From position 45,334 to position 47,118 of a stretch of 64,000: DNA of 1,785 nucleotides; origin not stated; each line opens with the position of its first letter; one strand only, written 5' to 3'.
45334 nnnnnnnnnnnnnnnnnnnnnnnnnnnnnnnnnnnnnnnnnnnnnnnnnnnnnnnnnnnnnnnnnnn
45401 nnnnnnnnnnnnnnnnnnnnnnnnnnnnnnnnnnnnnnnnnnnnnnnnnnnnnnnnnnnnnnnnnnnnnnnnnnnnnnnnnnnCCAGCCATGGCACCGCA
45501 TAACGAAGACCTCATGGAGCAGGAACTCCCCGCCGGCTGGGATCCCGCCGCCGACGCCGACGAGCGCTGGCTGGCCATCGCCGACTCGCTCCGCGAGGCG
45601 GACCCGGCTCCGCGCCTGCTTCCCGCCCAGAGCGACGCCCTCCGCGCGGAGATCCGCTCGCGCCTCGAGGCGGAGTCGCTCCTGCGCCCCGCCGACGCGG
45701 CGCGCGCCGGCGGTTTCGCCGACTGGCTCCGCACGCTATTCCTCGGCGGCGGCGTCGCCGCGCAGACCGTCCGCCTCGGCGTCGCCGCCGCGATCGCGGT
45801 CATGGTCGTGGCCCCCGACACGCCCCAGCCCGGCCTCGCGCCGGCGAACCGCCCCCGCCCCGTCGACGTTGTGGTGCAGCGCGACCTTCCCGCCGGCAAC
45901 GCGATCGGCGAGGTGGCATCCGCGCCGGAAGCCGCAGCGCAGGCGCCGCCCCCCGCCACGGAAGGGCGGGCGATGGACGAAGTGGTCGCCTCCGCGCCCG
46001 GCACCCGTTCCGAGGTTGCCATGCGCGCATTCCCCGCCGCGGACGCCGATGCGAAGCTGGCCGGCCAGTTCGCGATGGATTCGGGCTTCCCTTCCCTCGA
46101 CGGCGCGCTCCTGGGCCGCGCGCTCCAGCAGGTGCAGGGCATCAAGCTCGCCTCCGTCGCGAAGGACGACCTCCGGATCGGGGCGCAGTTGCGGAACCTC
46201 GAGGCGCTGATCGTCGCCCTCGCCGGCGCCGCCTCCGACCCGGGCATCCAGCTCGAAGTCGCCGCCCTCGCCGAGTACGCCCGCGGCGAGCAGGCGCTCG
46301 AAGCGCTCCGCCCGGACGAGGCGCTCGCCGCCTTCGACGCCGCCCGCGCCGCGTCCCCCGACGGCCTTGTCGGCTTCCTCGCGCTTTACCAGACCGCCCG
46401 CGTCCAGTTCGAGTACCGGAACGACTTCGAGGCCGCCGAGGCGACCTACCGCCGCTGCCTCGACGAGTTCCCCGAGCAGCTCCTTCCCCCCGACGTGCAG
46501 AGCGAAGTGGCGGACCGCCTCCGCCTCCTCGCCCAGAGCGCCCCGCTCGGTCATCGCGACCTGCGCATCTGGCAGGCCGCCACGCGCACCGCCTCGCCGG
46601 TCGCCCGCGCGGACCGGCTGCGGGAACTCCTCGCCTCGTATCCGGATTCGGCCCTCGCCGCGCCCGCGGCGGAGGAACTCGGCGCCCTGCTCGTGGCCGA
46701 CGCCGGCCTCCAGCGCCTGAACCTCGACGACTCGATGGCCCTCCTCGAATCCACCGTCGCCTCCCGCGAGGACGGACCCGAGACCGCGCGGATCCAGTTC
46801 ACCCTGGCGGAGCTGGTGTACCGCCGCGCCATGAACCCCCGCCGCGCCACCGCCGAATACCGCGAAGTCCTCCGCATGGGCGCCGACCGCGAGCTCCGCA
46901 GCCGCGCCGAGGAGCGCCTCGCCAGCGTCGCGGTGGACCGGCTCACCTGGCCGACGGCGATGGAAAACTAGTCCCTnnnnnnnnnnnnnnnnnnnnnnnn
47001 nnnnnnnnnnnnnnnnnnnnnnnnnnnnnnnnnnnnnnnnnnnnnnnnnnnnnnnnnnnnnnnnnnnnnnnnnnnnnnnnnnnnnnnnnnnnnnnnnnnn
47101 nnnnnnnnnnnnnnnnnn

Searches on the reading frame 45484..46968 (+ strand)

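Call 55: search_protein_families(library=pfam, proteins=[window:45484-46968:+], max_evalue=0.0001)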
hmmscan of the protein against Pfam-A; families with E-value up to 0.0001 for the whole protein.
window:45484-46968:+ (495 aa): 1 family
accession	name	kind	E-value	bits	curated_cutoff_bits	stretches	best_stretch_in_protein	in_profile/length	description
PF13174.12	TPR_6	-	9.2e-06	26.4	26.3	0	300-331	2-32/33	Tetratricopeptide repeat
